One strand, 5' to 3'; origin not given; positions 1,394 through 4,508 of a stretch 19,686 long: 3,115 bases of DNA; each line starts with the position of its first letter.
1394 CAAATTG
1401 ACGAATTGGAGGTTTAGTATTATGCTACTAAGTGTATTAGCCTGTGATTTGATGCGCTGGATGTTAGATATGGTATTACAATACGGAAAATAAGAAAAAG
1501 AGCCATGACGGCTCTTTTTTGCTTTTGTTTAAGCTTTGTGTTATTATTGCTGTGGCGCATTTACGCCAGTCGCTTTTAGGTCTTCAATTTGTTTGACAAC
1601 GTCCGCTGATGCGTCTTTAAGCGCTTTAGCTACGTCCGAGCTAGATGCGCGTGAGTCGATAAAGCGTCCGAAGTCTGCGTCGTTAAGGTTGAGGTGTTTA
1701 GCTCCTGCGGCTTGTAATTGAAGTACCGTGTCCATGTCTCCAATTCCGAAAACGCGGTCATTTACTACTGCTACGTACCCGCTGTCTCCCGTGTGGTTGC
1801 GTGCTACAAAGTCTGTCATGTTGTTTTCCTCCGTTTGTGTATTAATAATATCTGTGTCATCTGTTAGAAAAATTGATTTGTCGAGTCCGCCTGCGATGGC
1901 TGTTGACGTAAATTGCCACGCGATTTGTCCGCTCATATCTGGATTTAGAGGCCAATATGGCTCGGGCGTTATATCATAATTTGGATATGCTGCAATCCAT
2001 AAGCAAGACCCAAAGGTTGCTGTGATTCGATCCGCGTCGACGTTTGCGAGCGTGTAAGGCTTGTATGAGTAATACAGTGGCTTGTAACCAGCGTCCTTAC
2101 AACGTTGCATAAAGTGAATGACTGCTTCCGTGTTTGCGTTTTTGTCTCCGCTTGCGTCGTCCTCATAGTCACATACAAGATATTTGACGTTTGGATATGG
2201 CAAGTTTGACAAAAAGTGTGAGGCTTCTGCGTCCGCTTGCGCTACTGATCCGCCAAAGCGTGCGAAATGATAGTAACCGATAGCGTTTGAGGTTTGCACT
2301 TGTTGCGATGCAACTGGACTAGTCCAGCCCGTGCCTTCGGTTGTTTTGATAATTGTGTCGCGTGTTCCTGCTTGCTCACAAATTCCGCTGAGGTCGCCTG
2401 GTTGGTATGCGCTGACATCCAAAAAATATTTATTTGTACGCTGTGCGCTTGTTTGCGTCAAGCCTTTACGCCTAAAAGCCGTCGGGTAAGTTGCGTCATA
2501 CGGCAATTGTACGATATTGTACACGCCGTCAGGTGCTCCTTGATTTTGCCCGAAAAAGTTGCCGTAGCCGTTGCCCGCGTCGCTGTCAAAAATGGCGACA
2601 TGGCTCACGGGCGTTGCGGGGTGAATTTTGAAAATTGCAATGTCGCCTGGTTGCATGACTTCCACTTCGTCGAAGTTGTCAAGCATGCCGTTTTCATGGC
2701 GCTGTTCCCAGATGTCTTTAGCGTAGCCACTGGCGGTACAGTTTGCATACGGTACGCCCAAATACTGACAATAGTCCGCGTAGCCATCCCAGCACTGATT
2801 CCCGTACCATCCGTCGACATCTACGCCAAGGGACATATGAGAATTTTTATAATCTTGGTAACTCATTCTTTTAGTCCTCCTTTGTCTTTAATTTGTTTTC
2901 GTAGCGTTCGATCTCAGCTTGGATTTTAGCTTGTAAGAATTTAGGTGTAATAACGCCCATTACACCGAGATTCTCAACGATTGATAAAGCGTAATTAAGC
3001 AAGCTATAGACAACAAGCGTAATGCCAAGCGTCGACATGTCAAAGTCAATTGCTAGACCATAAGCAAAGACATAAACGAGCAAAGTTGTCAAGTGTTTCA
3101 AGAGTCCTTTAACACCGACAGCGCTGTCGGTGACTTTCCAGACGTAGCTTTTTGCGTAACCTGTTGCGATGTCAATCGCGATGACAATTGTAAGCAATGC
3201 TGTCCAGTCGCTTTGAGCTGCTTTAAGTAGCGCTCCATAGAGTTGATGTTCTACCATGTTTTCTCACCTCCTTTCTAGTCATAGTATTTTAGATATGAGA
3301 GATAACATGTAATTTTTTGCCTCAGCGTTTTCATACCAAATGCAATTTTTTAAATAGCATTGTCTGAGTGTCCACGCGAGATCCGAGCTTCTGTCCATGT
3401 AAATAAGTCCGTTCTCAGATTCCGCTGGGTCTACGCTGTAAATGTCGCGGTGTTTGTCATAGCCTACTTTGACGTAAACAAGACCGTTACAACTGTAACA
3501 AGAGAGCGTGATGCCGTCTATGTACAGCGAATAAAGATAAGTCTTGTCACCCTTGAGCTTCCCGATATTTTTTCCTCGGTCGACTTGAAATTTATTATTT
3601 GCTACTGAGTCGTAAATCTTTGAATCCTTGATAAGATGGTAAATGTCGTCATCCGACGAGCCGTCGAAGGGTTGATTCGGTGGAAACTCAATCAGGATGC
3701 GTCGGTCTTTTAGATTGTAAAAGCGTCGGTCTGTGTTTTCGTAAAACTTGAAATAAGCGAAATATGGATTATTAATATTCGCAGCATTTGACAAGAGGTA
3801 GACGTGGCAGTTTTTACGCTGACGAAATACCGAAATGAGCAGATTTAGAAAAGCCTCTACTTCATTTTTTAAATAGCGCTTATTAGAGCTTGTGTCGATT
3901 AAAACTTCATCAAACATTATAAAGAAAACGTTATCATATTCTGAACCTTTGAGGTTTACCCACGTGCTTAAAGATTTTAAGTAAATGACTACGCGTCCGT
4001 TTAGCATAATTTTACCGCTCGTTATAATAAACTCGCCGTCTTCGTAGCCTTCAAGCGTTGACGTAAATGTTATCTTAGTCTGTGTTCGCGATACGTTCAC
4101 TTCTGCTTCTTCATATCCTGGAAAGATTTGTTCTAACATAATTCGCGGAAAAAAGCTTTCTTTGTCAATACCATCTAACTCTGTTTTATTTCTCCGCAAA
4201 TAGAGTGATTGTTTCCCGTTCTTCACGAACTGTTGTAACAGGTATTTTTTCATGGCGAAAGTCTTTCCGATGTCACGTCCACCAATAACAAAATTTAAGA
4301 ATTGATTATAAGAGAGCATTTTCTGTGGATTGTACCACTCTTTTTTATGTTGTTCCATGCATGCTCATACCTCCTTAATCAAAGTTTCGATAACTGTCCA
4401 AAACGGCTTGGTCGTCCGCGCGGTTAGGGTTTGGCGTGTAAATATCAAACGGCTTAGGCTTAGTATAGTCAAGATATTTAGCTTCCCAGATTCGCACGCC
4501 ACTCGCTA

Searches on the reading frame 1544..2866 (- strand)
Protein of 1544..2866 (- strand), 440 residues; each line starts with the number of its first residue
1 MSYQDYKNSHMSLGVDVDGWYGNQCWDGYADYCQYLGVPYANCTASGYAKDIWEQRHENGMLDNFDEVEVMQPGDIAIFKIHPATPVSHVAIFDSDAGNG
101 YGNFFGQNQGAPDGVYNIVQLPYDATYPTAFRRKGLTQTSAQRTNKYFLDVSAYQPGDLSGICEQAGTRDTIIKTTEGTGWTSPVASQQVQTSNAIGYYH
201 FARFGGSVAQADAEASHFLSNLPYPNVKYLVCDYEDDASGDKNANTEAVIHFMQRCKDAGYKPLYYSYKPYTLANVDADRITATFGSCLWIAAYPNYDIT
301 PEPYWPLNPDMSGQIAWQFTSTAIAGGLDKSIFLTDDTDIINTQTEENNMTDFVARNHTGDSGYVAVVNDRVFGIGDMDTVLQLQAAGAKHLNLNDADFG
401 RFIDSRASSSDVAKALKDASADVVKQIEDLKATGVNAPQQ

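Call 12: search_protein_families(library=phrogs, proteins=[window:1544-2866:-], max_evalue=0.01)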
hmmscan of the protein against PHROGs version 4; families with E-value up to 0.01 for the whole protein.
window:1544-2866:- (440 aa): 13 families
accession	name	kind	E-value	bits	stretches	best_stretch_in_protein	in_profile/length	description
phrog_291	-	lysis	9.1e-93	312.7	1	2-357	5-326/509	endolysin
phrog_8577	-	lysis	6e-61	207.9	1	113-429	148-442/453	endolysin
phrog_6745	-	lysis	3.7e-42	145.6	1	149-325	7-187/396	endolysin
phrog_6219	-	lysis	9.2e-38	131.6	1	146-354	2-205/326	endolysin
phrog_35916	-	unknown function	7e-25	88.9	1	144-331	2-203/488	-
phrog_29272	-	lysis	1.2e-11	45.4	1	15-108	316-406/436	endolysin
phrog_8781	-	lysis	5.1e-07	30.8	1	4-111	10-118/178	endolysin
phrog_3084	-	lysis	5.7e-07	29.9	1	126-328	138-346/468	endolysin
phrog_7887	-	lysis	3.2e-06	28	1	6-108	10-110/238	endolysin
phrog_635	-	lysis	7.4e-06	26.1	1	3-92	10-97/463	endolysin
phrog_37633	-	lysis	0.0027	17.6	1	14-95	19-100/375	endolysin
phrog_759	-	other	0.0031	17.3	1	8-93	21-100/625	tail associated cell-wall hydrolase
phrog_12367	-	lysis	0.0055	17.4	0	6-93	13-102/252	endolysin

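Call 43: search_protein_families(library=pfam, proteins=[window:1544-2866:-], max_evalue=0.001)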
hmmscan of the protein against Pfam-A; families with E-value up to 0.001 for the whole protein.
window:1544-2866:- (440 aa): 2 families
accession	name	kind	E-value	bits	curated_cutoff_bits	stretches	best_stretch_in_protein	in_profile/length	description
PF01183.26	Glyco_hydro_25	-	1.5e-24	87.7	27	1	150-327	2-179/180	Glycosyl hydrolases family 25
PF05257.22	CHAP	-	0.00044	21.1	26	1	21-107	8-80/81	CHAP domain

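Call 52: search_dna_similar(query=window:1544-2866:-, collection=phages, mode=protein, max_rows=15)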
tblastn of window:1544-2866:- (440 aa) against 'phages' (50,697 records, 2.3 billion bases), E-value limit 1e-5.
Records with a match: 364; places in all: 365; records where one place covers at least 80% of the query: 0.
Best place of each record, by identity: 60-80% 12; <60% 352.
By first word of the organism name: Streptococcus 153; Lactobacillus 74; Lactococcus 41; Enterococcus 22; Oenococcus 11; Lacticaseibacillus 11; Propionibacterium 10; Bacteriophage 6; Bacillus 6; Clostridium 6; and 12 more.
By host as written in the record: - 38; Enterococcus faecalis 19; Lactococcus lactis 17; Streptococcus thermophilus 15; Streptococcus thermophilus ST47795 8; Lactobacillus helveticus 7; Lactobacillus gasseri 6; Lactobacillus paracasei 6; and 166 more.
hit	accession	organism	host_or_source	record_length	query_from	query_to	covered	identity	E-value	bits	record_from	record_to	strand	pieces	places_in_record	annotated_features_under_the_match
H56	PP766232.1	Streptococcus phage phiGBSVK-E1_GBSInt11.1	Streptococcus agalactiae JN_AR_GBS376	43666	2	337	76%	59.8%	3e-119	388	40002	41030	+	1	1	lysin N-acetylmuramoyl-L-alanine amidase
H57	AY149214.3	Streptococcus phage B30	-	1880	2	337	76%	59.5%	6e-128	388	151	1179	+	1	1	peptidoglycan endolysin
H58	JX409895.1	Streptococcus phage JX01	Streptococcus agalactiae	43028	2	337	76%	59.5%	3e-119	388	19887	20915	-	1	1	putative lysin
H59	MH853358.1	Streptococcus phage LF4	Streptococcus agalactiae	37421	2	337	76%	59.5%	4e-119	388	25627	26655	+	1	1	N-acetylmuramoyl-L-alanine amidase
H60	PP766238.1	Streptococcus phage phiGBSVK-E2_GBSInt8.1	Streptococcus agalactiae JN_AR_GBS159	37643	2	337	76%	59.5%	4e-119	388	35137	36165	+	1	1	lysin N-acetylmuramoyl-L-alanine amidase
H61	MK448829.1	Streptococcus phage Javan7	Streptococcus agalactiae A909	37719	2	337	76%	59.5%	4e-119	388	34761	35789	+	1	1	lysin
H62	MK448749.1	Streptococcus phage Javan39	Streptococcus agalactiae ERR129758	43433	2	337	76%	59.5%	4e-119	388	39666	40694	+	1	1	lysin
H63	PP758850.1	Streptococcus phage phiGBSVK-D_GBSInt1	Streptococcus agalactiae JN_AR_GBS373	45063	2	337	76%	59.5%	3e-118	385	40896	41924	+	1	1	integrase family protein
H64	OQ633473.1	Streptococcus phage vB_Sags-UPM1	Streptococcus agalactiae smyh01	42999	2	337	76%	59.5%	4e-118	385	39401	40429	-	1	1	lysin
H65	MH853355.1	Streptococcus phage LF1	Streptococcus agalactiae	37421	2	337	76%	59.2%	1e-118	386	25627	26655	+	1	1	N-acetylmuramoyl-L-alanine amidase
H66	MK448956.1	Streptococcus phage Javan48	Streptococcus agalactiae GB00901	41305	2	337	76%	59.2%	6e-118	385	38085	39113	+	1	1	lysin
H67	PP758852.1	Streptococcus phage phiGBSVK-D_GBSInt2.2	Streptococcus agalactiae JN_AR_GBS124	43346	2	337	76%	59.2%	8e-118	384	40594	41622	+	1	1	integrase family protein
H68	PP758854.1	Streptococcus phage phiGBSVK-D_GBSInt4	Streptococcus agalactiae JN_AR_GBS2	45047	2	337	76%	59.2%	8e-118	384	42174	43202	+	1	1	integrase family protein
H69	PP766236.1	Streptococcus phage phiGBSVK-E2_GBSInt6.1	Streptococcus agalactiae JN_AR_GBS42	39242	2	337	76%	58.9%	5e-118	385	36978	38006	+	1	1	lysin N-acetylmuramoyl-L-alanine amidase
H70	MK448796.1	Streptococcus phage Javan53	Streptococcus agalactiae ILRI005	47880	2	337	76%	58.9%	9e-117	381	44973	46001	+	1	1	lysin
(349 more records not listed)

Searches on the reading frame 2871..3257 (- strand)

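Call 12: search_protein_families(library=phrogs, proteins=[window:2871-3257:-], max_evalue=0.01)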
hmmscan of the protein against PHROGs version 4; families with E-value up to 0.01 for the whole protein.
window:2871-3257:- (128 aa): 2 families
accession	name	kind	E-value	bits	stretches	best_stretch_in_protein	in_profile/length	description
phrog_199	-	lysis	7.9e-14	52.2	1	13-126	24-138/545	holin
phrog_16802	-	unknown function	0.0077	17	0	74-112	16-54/74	-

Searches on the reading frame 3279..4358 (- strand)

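Call 12: search_protein_families(library=phrogs, proteins=[window:3279-4358:-], max_evalue=0.01)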
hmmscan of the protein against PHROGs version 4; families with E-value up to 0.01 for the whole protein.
window:3279-4358:- (359 aa): 3 families
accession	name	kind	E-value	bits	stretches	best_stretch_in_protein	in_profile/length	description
phrog_2150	-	head and packaging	1.6e-73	248.9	1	4-357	3-339/341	terminase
phrog_31603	-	head and packaging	6.4e-26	92.5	1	5-208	5-206/366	terminase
phrog_2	-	head and packaging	0.007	16.1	1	4-233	269-420/807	terminase large subunit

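Call 43: search_protein_families(library=pfam, proteins=[window:3279-4358:-], max_evalue=0.001)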
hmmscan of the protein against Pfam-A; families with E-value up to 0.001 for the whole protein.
window:3279-4358:- (359 aa): 1 family
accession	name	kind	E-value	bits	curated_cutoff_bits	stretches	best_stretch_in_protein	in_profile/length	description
PF05894.18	Podovirus_Gp16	-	3.8e-47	161.8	25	2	98-350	66-321/331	Podovirus DNA encapsidation protein (Gp16)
